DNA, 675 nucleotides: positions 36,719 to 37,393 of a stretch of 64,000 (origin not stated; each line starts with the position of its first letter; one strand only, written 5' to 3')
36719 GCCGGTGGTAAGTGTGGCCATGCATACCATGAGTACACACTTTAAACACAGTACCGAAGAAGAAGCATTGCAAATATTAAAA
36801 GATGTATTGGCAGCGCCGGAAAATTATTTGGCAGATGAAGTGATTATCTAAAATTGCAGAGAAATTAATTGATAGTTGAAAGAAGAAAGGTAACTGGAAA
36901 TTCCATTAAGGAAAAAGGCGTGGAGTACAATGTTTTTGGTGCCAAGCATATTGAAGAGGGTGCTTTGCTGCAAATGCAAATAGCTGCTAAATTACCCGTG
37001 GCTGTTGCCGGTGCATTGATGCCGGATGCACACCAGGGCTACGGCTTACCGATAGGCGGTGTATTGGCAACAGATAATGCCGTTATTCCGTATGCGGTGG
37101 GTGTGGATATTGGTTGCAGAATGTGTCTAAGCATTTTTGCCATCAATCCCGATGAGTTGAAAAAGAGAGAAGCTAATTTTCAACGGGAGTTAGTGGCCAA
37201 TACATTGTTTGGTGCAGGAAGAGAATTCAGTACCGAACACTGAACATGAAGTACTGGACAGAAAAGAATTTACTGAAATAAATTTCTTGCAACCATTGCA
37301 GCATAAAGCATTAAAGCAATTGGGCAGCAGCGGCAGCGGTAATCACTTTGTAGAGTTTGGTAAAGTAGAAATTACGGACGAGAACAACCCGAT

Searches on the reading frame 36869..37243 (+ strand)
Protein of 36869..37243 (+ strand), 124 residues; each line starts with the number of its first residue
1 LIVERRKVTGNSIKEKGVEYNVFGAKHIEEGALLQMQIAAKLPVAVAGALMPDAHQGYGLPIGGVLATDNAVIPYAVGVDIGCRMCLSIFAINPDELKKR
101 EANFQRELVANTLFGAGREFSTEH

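Call 88: search_protein_families(library=pfam, proteins=[window:36869-37243:+], max_evalue=0.001)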
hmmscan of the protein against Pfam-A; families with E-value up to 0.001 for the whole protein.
window:36869-37243:+ (124 aa): 1 family
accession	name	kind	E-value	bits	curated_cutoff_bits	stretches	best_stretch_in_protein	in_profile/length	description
PF01139.22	RtcB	-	3.8e-18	66.4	27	1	35-118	1-85/426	tRNA-splicing ligase RtcB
